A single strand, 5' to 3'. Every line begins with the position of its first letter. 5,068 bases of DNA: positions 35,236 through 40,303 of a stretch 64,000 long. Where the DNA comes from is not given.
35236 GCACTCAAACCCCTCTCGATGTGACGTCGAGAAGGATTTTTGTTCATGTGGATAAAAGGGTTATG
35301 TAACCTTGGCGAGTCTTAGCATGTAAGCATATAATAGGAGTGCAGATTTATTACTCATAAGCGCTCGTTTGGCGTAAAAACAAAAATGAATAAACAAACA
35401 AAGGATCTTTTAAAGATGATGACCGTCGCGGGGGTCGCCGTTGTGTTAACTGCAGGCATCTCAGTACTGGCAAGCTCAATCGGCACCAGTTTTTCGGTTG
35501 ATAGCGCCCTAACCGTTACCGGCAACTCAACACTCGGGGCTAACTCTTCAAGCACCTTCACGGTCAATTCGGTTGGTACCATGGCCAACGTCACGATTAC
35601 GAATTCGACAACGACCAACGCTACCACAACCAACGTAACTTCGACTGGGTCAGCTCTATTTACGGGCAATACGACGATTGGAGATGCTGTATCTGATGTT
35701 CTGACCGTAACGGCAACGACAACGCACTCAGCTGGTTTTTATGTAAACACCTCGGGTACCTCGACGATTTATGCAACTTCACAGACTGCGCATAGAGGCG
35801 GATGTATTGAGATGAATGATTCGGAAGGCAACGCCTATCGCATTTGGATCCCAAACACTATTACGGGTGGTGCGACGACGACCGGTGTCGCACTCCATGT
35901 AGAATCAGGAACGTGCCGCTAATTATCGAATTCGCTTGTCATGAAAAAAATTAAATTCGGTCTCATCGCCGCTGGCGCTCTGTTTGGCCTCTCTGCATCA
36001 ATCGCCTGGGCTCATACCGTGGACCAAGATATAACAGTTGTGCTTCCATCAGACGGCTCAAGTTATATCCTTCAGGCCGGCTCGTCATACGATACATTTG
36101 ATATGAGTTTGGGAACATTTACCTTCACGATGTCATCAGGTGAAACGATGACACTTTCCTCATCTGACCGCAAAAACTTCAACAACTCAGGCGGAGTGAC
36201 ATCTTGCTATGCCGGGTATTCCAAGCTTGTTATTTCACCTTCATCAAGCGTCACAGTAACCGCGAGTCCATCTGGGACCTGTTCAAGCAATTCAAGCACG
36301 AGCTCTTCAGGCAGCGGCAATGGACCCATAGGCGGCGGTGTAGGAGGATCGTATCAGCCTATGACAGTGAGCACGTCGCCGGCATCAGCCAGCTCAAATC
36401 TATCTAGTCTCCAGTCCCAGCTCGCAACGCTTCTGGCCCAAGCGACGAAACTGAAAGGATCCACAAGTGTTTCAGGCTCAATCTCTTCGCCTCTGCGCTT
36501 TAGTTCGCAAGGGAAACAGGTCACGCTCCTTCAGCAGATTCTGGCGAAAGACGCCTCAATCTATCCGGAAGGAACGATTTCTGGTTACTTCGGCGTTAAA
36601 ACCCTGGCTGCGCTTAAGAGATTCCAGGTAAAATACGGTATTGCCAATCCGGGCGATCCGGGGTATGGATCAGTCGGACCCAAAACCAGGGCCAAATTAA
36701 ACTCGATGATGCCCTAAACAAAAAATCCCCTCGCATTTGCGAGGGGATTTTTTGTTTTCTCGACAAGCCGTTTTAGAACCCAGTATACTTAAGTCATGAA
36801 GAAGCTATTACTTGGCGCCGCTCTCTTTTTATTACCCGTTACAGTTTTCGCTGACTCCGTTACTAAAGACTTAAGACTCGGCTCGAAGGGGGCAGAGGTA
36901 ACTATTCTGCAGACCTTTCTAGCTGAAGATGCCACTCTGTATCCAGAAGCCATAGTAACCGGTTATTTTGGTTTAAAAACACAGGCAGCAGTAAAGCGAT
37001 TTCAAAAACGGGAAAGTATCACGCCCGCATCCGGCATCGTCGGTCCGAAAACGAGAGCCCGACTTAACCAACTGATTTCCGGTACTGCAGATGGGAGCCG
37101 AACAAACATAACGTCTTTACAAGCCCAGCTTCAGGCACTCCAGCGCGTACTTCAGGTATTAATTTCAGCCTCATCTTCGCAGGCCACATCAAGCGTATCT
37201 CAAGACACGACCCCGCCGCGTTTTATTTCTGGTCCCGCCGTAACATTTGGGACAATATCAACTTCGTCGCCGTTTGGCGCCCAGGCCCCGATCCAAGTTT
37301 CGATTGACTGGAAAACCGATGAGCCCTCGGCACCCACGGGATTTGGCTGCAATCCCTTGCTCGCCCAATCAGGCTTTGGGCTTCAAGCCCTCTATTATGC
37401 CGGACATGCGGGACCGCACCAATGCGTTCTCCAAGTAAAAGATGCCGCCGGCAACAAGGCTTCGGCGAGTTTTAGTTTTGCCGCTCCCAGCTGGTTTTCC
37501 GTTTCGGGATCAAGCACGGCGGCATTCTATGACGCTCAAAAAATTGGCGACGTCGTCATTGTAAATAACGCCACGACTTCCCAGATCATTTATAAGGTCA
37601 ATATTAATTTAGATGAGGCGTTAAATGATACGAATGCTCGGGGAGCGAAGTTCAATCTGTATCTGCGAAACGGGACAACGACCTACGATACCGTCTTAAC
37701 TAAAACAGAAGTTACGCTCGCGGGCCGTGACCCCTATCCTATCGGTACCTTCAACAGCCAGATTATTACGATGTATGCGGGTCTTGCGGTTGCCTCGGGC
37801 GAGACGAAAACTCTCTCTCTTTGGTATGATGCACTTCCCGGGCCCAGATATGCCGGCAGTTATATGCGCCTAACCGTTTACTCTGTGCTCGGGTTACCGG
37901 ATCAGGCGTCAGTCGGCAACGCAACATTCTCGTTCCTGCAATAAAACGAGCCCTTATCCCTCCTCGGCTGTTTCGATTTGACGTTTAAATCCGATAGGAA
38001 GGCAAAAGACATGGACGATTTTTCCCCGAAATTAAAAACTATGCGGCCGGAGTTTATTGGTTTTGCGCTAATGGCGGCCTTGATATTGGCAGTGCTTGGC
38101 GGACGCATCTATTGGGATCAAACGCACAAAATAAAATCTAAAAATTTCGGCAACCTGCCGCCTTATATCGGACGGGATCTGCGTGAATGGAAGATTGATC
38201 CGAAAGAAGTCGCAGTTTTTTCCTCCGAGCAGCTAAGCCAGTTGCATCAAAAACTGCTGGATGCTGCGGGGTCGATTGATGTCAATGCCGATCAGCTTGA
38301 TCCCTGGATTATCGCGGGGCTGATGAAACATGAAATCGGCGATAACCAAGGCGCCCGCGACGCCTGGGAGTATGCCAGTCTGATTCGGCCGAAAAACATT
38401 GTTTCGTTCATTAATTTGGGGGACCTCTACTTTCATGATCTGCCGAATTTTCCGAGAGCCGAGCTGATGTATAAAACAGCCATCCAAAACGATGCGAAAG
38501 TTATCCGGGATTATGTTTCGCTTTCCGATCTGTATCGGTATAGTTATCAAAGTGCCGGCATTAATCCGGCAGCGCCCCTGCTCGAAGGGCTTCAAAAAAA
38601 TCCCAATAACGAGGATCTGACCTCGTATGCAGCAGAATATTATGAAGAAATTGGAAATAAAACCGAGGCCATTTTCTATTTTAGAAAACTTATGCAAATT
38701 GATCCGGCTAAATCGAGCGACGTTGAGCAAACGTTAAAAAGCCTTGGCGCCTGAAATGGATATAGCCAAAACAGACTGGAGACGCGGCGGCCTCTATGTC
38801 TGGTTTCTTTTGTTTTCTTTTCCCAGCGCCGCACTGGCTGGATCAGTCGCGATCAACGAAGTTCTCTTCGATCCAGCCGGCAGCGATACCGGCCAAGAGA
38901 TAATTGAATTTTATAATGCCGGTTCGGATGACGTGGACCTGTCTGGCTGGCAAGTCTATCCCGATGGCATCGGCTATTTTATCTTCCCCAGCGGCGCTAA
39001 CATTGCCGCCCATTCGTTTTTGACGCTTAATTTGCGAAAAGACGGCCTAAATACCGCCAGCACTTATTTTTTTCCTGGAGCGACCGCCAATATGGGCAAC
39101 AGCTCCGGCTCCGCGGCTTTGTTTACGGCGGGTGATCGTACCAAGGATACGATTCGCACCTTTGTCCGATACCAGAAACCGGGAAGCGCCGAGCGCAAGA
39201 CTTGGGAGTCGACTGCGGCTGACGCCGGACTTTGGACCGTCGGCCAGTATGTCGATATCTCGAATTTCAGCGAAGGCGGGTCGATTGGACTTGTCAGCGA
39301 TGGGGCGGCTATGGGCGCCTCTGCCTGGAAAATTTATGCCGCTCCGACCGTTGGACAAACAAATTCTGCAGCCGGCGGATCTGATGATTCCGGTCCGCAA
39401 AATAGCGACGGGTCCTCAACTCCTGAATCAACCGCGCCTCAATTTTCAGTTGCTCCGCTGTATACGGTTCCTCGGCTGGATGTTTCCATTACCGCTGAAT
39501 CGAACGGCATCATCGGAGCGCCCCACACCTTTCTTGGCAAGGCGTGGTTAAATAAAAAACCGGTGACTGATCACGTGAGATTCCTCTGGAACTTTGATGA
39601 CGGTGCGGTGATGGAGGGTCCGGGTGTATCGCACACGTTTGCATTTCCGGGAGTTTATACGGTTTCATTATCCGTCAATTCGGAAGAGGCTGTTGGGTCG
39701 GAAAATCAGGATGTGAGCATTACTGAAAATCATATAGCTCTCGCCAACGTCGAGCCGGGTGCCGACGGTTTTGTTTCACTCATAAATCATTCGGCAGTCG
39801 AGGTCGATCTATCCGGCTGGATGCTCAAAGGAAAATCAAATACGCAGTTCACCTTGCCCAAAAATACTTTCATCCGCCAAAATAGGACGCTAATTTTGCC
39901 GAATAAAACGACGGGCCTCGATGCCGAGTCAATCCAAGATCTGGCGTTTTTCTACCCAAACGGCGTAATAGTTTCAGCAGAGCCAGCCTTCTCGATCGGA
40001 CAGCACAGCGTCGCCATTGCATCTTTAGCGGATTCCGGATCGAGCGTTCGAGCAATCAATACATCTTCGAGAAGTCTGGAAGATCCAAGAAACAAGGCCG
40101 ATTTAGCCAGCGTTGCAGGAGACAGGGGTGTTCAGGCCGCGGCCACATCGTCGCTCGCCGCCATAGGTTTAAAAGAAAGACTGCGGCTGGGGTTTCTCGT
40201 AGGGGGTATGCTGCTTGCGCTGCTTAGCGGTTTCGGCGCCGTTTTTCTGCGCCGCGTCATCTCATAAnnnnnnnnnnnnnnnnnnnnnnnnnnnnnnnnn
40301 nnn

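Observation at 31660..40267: Surface-protein cluster sharing a peptidoglycan-binding-like domain, with sequon-dense Thr/Ser/Asn-rich bodies, plus a lamin-tail/PKD protein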

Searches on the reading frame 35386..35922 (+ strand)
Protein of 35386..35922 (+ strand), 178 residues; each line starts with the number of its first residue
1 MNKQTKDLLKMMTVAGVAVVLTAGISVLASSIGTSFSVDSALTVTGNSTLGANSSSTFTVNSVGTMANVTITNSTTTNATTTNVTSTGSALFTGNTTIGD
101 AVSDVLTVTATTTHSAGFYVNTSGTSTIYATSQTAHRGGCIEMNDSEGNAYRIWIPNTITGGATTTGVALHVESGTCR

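Call 3: search_protein_families(library=pfam, proteins=[window:35386-35922:+], max_evalue=1)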
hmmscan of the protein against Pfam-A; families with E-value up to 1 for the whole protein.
window:35386-35922:+ (178 aa): 0 families

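Call 4: search_protein_families(library=ncbifam, proteins=[window:35386-35922:+], max_evalue=1)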
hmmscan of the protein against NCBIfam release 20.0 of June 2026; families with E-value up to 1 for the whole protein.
window:35386-35922:+ (178 aa): 0 families

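Call 67: find_homologous_proteins(query=window:35386-35922:+, max_evalue=0.001)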
Query window:35386-35922:+ (178 aa): 1 proteins with E <= 0.001 among 1917 candidates.
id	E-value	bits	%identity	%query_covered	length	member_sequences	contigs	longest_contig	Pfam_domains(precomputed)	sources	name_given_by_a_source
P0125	3.9e-98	343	100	100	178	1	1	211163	-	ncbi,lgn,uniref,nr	ncbi:MAG: hypothetical protein HY220_00355 [Candidatus Sungbacteria bacterium]|uniref:Uncharacterize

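Call 69: find_encoding_contigs(protein=P0125, flank=6000, max_places=2)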
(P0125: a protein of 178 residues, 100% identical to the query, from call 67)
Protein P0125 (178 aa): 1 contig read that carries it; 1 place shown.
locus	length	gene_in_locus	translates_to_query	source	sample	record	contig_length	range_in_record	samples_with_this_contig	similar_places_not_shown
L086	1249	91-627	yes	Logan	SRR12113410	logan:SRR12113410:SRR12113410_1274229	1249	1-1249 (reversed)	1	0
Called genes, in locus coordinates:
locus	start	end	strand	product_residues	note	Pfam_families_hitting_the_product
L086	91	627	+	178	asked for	-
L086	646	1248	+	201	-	?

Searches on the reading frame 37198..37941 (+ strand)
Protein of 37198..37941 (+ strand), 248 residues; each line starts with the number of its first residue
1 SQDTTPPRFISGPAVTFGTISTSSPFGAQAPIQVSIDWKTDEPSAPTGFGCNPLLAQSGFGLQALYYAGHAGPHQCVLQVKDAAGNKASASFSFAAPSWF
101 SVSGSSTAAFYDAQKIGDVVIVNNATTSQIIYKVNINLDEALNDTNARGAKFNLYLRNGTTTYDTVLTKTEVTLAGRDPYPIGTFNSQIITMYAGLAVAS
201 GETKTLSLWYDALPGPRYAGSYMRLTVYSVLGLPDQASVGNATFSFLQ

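Call 95: search_protein_families(library=pfam, proteins=[window:37198-37941:+], max_evalue=0.1)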
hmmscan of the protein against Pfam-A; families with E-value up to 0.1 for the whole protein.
window:37198-37941:+ (248 aa): 2 families
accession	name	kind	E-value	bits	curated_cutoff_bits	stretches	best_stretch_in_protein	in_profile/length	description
PF21879.2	STIV_turret_3rd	-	0.037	14.8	27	0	64-129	31-95/111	C381 turret protein Nucleoplasmin-like/VP domain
PF19406.5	PKD_5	-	0.065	13.6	25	0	88-136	20-67/88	PKD-like domain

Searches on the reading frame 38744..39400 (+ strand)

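Call 95: search_protein_families(library=pfam, proteins=[window:38744-39400:+], max_evalue=0.1)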
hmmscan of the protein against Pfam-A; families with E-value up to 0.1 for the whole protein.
window:38744-39400:+ (219 aa): 1 family
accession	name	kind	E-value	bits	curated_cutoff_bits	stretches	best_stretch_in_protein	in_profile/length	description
PF00932.25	LTD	-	7.2e-14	52.5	34.3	1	32-134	5-102/109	Lamin Tail Domain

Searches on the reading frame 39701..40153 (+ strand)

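Call 95: search_protein_families(library=pfam, proteins=[window:39701-40153:+], max_evalue=0.1)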
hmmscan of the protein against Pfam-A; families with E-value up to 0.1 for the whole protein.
window:39701-40153:+ (151 aa): 1 family
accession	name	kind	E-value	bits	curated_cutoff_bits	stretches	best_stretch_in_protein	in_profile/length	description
PF00932.25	LTD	-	7.5e-09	36.4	34.3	1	3-71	6-72/109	Lamin Tail Domain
